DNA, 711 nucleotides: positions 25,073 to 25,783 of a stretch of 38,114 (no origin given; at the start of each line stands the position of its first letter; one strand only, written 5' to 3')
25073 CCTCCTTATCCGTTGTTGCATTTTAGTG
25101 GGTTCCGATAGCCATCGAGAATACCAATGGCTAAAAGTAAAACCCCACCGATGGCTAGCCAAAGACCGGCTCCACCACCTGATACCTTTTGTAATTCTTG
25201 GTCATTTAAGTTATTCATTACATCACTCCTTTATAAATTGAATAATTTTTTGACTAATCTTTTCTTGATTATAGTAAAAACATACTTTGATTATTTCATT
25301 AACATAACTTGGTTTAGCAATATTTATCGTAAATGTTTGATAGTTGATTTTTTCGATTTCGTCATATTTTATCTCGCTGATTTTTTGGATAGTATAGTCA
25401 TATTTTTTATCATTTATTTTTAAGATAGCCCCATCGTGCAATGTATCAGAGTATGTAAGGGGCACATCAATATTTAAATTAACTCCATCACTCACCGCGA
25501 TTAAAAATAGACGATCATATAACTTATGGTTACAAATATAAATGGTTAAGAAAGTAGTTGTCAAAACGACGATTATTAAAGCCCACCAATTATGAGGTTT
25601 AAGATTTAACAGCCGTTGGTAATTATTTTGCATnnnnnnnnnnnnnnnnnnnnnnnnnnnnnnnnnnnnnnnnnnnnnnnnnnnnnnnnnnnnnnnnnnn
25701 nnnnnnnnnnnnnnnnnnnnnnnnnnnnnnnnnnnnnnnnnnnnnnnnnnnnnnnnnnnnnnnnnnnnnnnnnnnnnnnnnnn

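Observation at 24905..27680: Compact class IIb-like (two-peptide) bacteriocin operon inserted between sporulation genes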

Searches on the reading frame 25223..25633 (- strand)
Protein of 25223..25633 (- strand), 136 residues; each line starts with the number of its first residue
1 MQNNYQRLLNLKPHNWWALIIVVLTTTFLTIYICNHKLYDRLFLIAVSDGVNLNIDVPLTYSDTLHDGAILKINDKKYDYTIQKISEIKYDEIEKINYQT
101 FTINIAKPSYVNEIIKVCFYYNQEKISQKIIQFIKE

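Call 3: search_protein_families(library=pfam, proteins=[window:25223-25633:-], max_evalue=0.1)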
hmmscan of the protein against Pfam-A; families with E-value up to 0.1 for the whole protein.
window:25223-25633:- (136 aa): 0 families

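Call 4: search_protein_families(library=ncbifam, proteins=[window:25223-25633:-], max_evalue=0.1)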
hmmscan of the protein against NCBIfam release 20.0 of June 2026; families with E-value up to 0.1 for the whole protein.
window:25223-25633:- (136 aa): 1 family
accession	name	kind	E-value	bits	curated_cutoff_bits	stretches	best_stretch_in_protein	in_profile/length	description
NF005260.0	PRK06763.1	subfamily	0.014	14.9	226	1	48-107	148-207/213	F0F1 ATP synthase subunit alpha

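Call 8: find_encoding_contigs(protein=window:25223-25633:-, flank=10000, max_places=10)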
Protein window:25223-25633:- (136 aa): no gene with exactly this product is on record in the collection.

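Call 10: find_homologous_proteins(query=window:25223-25633:-, max_evalue=0.001)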
Query window:25223-25633:- (136 aa): 2 proteins with E <= 0.001 among 10 candidates.
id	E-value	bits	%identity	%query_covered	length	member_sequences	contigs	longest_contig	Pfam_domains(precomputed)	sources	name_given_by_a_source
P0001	1.5e-81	289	98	100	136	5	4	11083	-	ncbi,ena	-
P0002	1.8e-32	130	54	100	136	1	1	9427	-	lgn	-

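Call 11: find_encoding_contigs(protein=P0001, flank=10000, max_places=10)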
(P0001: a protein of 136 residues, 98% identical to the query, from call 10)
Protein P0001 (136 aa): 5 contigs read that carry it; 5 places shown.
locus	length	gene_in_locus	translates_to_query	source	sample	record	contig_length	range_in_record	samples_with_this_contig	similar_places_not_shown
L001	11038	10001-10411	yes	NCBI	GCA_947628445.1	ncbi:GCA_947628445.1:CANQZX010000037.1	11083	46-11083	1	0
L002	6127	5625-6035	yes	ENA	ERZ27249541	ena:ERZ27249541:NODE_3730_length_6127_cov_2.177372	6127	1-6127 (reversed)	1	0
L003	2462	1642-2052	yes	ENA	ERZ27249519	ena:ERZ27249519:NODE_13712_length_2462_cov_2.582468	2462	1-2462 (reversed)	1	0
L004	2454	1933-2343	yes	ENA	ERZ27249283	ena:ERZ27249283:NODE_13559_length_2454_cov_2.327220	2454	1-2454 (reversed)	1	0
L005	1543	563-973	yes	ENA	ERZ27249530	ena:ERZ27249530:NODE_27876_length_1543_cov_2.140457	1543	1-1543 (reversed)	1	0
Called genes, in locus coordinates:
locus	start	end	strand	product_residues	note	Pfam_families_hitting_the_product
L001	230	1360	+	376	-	PF13439:Glyco_transf_4, PF20706:GT4-conflict (weak), PF00534:Glycos_transf_1, PF13692:Glyco_trans_1_4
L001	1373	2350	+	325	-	PF00288:GHMP_kinases_N, PF08544:GHMP_kinases_C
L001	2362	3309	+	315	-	PF01073:3Beta_HSD, PF01370:Epimerase, PF02719:Polysacc_synt_2, PF04321:RmlD_sub_bind, PF13460:NAD_binding_10 (weak), PF16363:GDP_Man_Dehyd, PF07993:NAD_binding_4 (weak)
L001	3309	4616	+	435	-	PF00483:NTP_transferase, PF12804:NTP_transf_3, PF13419:HAD_2 (faint), PF08645:PNK3P (faint), PF13242:Hydrolase_like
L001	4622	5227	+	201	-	PF13580:SIS_2, PF01380:SIS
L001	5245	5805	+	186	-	-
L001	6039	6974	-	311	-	PF10646:Germane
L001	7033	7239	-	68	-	PF00196:GerE, PF04545:Sigma70_r4, PF08281:Sigma70_r4_2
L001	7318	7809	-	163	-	PF12685:SpoIIIAH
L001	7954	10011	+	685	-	PF03412:Peptidase_C39, PF00664:ABC_membrane, PF00005:ABC_tran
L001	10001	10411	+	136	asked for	-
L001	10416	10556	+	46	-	-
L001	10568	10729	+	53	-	-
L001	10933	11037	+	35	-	?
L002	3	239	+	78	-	?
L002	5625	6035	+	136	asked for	-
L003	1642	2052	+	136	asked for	-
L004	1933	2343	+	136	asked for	-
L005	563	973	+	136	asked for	-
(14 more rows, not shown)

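Call 12: find_encoding_contigs(protein=P0002, flank=10000, max_places=10)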
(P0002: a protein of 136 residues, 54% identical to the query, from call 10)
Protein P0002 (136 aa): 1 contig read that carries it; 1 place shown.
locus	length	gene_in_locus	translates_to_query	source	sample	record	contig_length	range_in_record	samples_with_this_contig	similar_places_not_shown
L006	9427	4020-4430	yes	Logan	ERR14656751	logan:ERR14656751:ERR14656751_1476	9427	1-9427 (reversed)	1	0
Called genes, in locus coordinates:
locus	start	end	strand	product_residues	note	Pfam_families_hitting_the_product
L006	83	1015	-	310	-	PF10646:Germane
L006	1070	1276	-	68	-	PF00196:GerE, PF04545:Sigma70_r4 (weak), PF08281:Sigma70_r4_2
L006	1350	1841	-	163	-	PF12685:SpoIIIAH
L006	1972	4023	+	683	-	PF03412:Peptidase_C39, PF00664:ABC_membrane, PF02463:SMC_N (weak), PF00005:ABC_tran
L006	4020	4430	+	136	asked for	-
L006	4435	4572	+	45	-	-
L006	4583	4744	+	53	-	-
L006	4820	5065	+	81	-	PF07873:YabP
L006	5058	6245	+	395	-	PF06898:YqfD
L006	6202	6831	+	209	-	PF04892:VanZ-LLP1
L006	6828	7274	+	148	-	PF02130:YbeY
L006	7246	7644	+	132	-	PF01219:DAGK_prokar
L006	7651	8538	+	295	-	PF00009:GTP_EFTU, PF00350:Dynamin_N (faint), PF01926:MMR_HSR1, PF02421:FeoB_N, PF03193:RsgA_GTPase (faint), PF10662:PduV-EutP (faint), PF07650:KH_2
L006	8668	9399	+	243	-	PF11967:RecO_N, PF02565:RecO_C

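Call 29: find_homologous_proteins(query=A2, max_evalue=0.01)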
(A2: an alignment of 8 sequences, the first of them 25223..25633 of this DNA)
Query A2 (8 sequences) (136 aa, profile of the alignment): 68 proteins with E <= 0.01 among 2384 candidates.
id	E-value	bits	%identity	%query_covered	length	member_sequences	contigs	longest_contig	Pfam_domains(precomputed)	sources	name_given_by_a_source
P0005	3.3e-51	191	58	100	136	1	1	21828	-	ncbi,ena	-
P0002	2.2e-50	188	54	100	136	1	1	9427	-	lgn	-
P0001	4.1e-50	187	98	100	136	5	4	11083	-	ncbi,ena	-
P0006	8.6e-50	186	57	100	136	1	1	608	-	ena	-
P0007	3.4e-46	175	33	88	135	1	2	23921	-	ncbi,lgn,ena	-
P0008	9.1e-45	170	32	93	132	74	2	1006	-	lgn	-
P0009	1.1e-43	166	32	93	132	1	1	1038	-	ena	-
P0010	3.8e-43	165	35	96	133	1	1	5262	-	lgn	-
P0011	6.3e-43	164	35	96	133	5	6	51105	-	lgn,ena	-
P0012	1.2e-42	163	53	100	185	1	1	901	-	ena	-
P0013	3.1e-41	159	31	96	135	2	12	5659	-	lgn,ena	-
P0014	1.4e-39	153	46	100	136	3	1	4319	-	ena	-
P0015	2.8e-39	152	35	93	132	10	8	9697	-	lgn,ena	-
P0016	6.6e-39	151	30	93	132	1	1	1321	-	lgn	-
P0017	9.5e-39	150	35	96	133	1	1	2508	-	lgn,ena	-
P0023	2.1e-38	149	34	96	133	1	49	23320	-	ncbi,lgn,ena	-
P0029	7.8e-36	141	32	96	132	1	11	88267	-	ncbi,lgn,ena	-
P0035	4.2e-35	139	32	96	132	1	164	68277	-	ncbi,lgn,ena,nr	ncbi:MAG TPA: hypothetical protein IAB40_02635 [Candidatus Onthocola stercoravium]|nr:hypothetical p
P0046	6.5e-34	135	34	90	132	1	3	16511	-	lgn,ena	-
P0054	6.3e-32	128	44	89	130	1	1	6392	-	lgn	-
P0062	1.3e-10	59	29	97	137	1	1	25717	-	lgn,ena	-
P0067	3.3e-6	45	48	15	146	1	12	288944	-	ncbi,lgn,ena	-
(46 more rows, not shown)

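Call 35: find_encoding_contigs(protein=P0035, flank=5000, max_places=2)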
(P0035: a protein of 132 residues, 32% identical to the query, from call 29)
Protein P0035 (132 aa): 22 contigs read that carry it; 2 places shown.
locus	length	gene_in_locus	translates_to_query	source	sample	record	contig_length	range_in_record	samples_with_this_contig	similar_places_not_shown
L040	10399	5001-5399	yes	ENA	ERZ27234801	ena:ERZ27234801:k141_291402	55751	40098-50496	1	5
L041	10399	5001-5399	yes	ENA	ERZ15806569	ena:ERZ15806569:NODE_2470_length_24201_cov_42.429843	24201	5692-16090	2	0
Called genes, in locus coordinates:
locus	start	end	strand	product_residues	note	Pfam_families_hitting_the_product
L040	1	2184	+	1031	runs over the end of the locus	PF00133:tRNA-synt_1, PF09334:tRNA-synt_1g (weak), PF08264:Anticodon_1, PF19302:DUF5915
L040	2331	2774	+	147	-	-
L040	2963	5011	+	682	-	PF03412:Peptidase_C39, PF00664:ABC_membrane, PF00005:ABC_tran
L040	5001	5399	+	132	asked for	-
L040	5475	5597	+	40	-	-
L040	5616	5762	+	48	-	-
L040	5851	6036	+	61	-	PF01165:Ribosomal_S21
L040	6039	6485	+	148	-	PF09424:YqeY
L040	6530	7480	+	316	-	PF01368:DHH (weak)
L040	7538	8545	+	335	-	-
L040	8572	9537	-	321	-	PF02557:VanY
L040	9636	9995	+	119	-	-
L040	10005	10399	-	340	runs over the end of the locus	PF03845:Spore_permease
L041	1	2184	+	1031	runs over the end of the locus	PF00133:tRNA-synt_1, PF09334:tRNA-synt_1g (weak), PF08264:Anticodon_1, PF19302:DUF5915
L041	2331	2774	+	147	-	-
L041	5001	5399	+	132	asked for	-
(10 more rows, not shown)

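Call 36: find_encoding_contigs(protein=P0067, flank=5000, max_places=2)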
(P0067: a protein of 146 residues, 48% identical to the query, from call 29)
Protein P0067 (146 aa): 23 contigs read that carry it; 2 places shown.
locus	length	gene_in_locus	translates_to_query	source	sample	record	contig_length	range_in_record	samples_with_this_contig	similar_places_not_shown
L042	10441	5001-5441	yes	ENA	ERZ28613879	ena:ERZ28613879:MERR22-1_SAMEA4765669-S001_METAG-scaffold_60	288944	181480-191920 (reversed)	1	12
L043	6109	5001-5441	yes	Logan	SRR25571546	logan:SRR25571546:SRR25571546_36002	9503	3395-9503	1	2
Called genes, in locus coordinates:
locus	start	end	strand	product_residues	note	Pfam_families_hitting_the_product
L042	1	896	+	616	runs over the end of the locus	PF00512:HisKA, PF02518:HATPase_c, PF00072:Response_reg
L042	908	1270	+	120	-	-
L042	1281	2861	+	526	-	PF00072:Response_reg, PF13487:HD_5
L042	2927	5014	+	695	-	PF03412:Peptidase_C39, PF00664:ABC_membrane, PF00005:ABC_tran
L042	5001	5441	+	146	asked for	-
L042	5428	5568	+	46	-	-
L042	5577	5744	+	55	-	-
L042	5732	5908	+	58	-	-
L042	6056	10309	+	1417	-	-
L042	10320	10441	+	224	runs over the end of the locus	-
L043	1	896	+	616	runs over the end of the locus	PF00512:HisKA, PF02518:HATPase_c, PF00072:Response_reg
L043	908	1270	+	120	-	-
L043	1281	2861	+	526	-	PF00072:Response_reg, PF13487:HD_5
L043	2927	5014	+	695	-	PF03412:Peptidase_C39, PF00664:ABC_membrane, PF00005:ABC_tran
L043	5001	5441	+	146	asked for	-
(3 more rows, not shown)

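Call 37: find_encoding_contigs(protein=P0062, flank=5000, max_places=2)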
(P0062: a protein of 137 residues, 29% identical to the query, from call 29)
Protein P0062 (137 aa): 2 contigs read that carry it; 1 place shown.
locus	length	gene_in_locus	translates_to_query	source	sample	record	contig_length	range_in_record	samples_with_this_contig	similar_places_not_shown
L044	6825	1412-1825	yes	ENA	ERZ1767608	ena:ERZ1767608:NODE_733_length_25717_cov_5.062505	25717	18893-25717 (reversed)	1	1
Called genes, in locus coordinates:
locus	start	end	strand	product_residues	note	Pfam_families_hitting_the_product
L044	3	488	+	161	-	?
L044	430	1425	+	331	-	PF00005:ABC_tran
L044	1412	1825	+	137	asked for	-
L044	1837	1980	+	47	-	-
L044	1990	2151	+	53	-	-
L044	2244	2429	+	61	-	PF01165:Ribosomal_S21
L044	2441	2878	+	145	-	PF09424:YqeY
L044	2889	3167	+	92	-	PF07873:YabP (weak)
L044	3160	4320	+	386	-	PF06898:YqfD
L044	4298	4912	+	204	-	PF04892:VanZ-LLP1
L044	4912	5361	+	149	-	PF02130:YbeY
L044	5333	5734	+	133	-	PF01219:DAGK_prokar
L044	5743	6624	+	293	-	PF00350:Dynamin_N (faint), PF01926:MMR_HSR1, PF02421:FeoB_N, PF02492:cobW (faint), PF03193:RsgA_GTPase (faint), PF04548:AIG1 (weak), PF00009:GTP_EFTU, PF07650:KH_2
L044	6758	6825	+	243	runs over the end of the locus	PF11967:RecO_N, PF02565:RecO_C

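Call 38: predict_structure(alignment_id=A3)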
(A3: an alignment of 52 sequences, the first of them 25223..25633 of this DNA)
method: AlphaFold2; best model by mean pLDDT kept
length: 136 residues; sequences in the alignment: 52
mean_pLDDT: 76.5   pTM: 0.55
mean pLDDT of the five models: 76.5, 75.4, 71.6, 70.2, 67.6
residues with pLDDT >= 90: 0; 70-90: 104; 50-70: 30; < 50: 2
segments of 3 or more residues with pLDDT < 50: none
pLDDT, mean of each block of 10 residues (from residue 1): 55 68 87 78 82 83 71 81 85 84 76 80 71 68
secondary structure, 60 per line:
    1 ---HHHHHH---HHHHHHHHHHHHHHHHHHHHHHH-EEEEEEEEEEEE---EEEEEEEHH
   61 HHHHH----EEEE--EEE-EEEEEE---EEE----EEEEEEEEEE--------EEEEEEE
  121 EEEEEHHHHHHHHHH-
elements in order: H4-9 H13-35 E37-48 E52-58 H59-65 E70-73 E76-78 E80-85 E89-91 E96-105 E114-125 H126-135

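Call 41: search_protein_representatives(alignment_id=A3)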
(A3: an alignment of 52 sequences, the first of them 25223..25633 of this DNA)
Query: 52 sequences, 133 profile positions. Proteins with E-value up to 0.001 (for the whole library): 569; up to 1e-10: 225; up to 1e-30: 28. The best 150 are listed.
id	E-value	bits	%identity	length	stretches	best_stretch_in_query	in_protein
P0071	2.3e-40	154.1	-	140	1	1-132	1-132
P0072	3.8e-40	153.4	-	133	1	1-132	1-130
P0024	1.7e-39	151.3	-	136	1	2-133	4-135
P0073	6.4e-39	149.4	-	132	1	1-132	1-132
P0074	1.9e-38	147.9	-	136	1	1-133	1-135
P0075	1.4e-37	145.0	-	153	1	1-132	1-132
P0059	3.1e-37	143.9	-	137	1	1-132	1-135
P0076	1.6e-36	141.6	-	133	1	1-132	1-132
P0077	6.9e-36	139.6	-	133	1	1-132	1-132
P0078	8.8e-36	139.2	-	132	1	1-132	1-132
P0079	1.5e-35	138.5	-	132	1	1-132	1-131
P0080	5.5e-35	136.6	-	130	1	1-132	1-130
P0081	6.6e-35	136.4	-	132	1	1-132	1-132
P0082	1.0e-34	135.8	-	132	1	1-132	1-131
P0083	3.9e-34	133.9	-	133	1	1-132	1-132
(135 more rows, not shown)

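Call 42: fold_search(model_id=the predicted structure, library=pdb)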
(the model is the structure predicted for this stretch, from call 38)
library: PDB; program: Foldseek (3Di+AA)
matches with E <= 10: 825; with E <= 0.001: 0
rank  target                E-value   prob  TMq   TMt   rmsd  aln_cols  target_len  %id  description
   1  3ne5_C                1.7e-02  0.99  0.34  0.17   4.7        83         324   14  Crystal structure of the CusBA heavy-metal efflux complex from Escherichia coli (released 2011-03-02)
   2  3lvt                  2.9e-02  0.91  0.31  0.08   7.3       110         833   10  The Crystal Structure of a Protein in the Glycosyl Hydrolase Family 38 from Enterococcus faecalis to 2.55A (released 2010-03-16)
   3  3ow7_A                7.1e-02  0.97  0.36  0.19   4.4        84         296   14  Crystal structure of the membrane fusion protein CusB from Escherichia coli. (released 2010-11-17)
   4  3h94_A                8.9e-02  0.95  0.35  0.19   4.3        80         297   12  Crystal structure of the membrane fusion protein CusB from Escherichia coli (released 2009-08-18)
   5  3fum                  8.9e-02  0.84  0.26  0.08   7.6        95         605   12  Leukotriene A4 hydrolase in complex with (R)-pyridin-4-yl[4-(2-pyrrolidin-1-ylethoxy)phenyl]methanol (released 2009-07-28)
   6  5ni6                  1.0e-01  0.89  0.29  0.08   7.2        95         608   13  Crystal structure of human LTA4H mutant D375N in complex with LTA4 (released 2017-08-23)
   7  5xu0_A                1.1e-01  0.97  0.37  0.24   3.6        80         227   14  Structure of the membrane fusion protein Spr0693 from Streptococcus pneumoniae R6 (released 2018-01-24)
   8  5kbp_A                1.1e-01  0.80  0.30  0.07   7.7       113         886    8  The crystal structure of an alpha-mannosidase from Enterococcus faecalis V583 (released 2016-07-13)
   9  1sqm                  1.2e-01  0.80  0.27  0.08   7.2        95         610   15  STRUCTURE OF [R563A] LEUKOTRIENE A4 HYDROLASE (released 2004-08-03)
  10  5xu0_B                1.3e-01  0.97  0.39  0.25   4.6        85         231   13  Structure of the membrane fusion protein Spr0693 from Streptococcus pneumoniae R6 (released 2018-01-24)
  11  3fts                  1.5e-01  0.75  0.26  0.08   7.6        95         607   12  Leukotriene A4 hydrolase in complex with resveratrol (released 2009-07-28)
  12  6ta5_D                1.5e-01  0.84  0.34  0.16   4.8        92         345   11  OprM-MexA complex from the MexAB-OprM Pseudomonas aeruginosa whole assembly reconstituted in nanodiscs (released 2020-09-16)
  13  1h19                  1.5e-01  0.75  0.27  0.08   7.2        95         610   15  STRUCTURE OF [E271Q]LEUKOTRIENE A4 HYDROLASE (released 2002-08-08)
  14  9qgy_G                1.7e-01  0.89  0.35  0.17   4.3        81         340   12  Structure of the YbjP lipoprotein bound to the MacAB-TolC tripartite efflux pump (released 2026-03-25)
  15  5nik_D                1.8e-01  0.97  0.39  0.18   3.6        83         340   11  Structure of the MacAB-TolC ABC-type tripartite multidrug efflux pump (released 2017-05-24)
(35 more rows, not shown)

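Call 44: find_encoding_contigs(protein=P0011, flank=4000, max_places=1)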
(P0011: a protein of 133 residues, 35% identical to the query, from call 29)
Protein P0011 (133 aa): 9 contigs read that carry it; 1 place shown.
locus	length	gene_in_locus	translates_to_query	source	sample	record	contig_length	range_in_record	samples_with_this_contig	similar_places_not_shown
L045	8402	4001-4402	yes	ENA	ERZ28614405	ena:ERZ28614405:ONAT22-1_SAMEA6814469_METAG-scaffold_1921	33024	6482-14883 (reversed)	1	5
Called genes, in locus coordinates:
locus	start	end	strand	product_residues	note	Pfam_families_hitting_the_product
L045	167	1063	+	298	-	-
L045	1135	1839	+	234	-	-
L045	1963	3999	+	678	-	PF03412:Peptidase_C39, PF00664:ABC_membrane, PF02463:SMC_N (weak), PF00005:ABC_tran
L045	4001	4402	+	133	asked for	-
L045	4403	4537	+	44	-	-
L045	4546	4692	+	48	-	-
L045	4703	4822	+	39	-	-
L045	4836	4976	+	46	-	-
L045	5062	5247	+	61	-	PF01165:Ribosomal_S21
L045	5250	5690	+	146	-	PF09424:YqeY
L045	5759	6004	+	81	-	PF07873:YabP (weak)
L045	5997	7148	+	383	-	PF06898:YqfD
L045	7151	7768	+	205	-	PF04892:VanZ-LLP1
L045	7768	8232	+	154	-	PF02130:YbeY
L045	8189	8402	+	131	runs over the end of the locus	PF01219:DAGK_prokar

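Call 45: find_encoding_contigs(protein=P0015, flank=4000, max_places=1)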
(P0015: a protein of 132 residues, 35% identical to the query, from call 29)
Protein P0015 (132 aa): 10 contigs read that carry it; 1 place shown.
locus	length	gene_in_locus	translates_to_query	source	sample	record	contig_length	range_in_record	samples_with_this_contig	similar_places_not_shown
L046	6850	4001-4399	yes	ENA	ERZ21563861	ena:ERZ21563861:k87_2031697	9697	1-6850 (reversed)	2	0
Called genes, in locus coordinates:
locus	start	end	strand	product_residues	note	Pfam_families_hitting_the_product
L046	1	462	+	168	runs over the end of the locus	PF04542:Sigma70_r2, PF08281:Sigma70_r4_2, PF04545:Sigma70_r4 (weak)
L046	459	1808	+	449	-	PF23750:RsgI_M, PF03413:PepSY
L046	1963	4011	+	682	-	PF03412:Peptidase_C39, PF00664:ABC_membrane, PF00005:ABC_tran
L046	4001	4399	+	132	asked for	-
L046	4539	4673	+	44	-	-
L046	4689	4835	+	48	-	-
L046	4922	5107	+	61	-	PF01165:Ribosomal_S21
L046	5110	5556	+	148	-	PF09424:YqeY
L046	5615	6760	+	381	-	PF02661:Fic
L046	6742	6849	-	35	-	?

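Call 46: find_encoding_contigs(protein=P0046, flank=4000, max_places=1)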
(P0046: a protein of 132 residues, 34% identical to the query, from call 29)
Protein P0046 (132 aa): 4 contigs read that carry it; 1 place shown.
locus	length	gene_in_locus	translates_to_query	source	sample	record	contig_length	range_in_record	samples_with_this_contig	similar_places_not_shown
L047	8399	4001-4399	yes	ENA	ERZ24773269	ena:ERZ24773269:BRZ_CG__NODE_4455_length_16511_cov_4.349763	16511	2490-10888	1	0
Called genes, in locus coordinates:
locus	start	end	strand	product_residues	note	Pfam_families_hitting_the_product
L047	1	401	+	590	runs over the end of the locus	PF00069:Pkinase, PF07714:PK_Tyr_Ser-Thr, PF03109:ABC1 (weak), PF03793:PASTA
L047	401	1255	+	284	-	PF16745:RsgA_N, PF03193:RsgA_GTPase, PF00485:PRK (weak), PF01926:MMR_HSR1 (weak)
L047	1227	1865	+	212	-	PF00834:Ribul_P_3_epim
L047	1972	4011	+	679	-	PF03412:Peptidase_C39, PF00664:ABC_membrane, PF00005:ABC_tran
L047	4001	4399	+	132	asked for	-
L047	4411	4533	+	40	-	-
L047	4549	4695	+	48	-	-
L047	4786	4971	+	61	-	PF01165:Ribosomal_S21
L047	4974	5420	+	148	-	PF09424:YqeY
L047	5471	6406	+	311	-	PF01368:DHH (weak)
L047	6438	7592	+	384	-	PF02661:Fic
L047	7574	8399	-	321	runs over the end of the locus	PF02557:VanY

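Call 47: find_encoding_contigs(protein=P0054, flank=4000, max_places=1)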
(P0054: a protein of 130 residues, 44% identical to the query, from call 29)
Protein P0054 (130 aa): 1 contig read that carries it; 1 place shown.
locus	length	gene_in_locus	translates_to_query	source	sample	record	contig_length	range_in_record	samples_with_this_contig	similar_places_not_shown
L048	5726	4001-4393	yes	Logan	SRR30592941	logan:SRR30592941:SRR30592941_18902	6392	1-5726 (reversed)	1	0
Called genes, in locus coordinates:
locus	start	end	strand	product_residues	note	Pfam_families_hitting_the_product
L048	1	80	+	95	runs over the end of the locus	-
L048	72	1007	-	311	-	PF10646:Germane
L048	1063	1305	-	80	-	PF00196:GerE, PF04545:Sigma70_r4, PF08281:Sigma70_r4_2, PF08279:HTH_11 (faint)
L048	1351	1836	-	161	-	PF12685:SpoIIIAH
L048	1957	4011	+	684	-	PF03412:Peptidase_C39, PF00664:ABC_membrane, PF00005:ABC_tran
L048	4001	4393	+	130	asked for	-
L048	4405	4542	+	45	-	-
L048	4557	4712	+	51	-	-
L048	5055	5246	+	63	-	PF01165:Ribosomal_S21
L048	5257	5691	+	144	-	PF09424:YqeY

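Call 52: search_protein_families(library=pfam, alignment_id=A3, max_evalue=10)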
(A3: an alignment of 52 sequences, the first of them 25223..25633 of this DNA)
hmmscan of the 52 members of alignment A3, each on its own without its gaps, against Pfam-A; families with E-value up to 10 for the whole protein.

A. member 1, window:25223-25633:- (136 aa): 0 families

B. families by the number of members that match (of 52 scanned): 32 families (the first 25 are shown)
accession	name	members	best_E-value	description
PF25716.1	BPP1_LPA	11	0.0073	Late promoter-activating protein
PF20617.3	DUF6803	7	0.017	Family of unknown function (DUF6803)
PF13255.11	DUF4046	5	0.063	Protein of unknown function (DUF4046)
PF11293.13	DUF3094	3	0.21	Protein of unknown function (DUF3094)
PF09087.17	Cyc-maltodext_N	2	0.0035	Cyclomaltodextrinase, N-terminal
PF15658.11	Latrotoxin_C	2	0.012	Latrotoxin C-terminal domain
PF25545.1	DUF7924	2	0.064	Domain of unknown function (DUF7924)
PF16538.11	FlgT_C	2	0.095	Flagellar assembly protein T, C-terminal domain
PF14268.11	YoaP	2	0.11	YoaP-like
PF21976.1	SMIM43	2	0.12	Small integral membrane protein 43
PF14788.12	EF-hand_10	2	0.18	EF hand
PF16396.11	DUF5005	1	0.0086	Domain of unknown function (DUF5005)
PF24190.1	OB_RNR_2nd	1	0.017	Ribonuclease R second OB domain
PF19024.5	DUF5750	1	0.023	Family of unknown function (DUF5750)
PF14163.11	SieB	1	0.036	Super-infection exclusion protein B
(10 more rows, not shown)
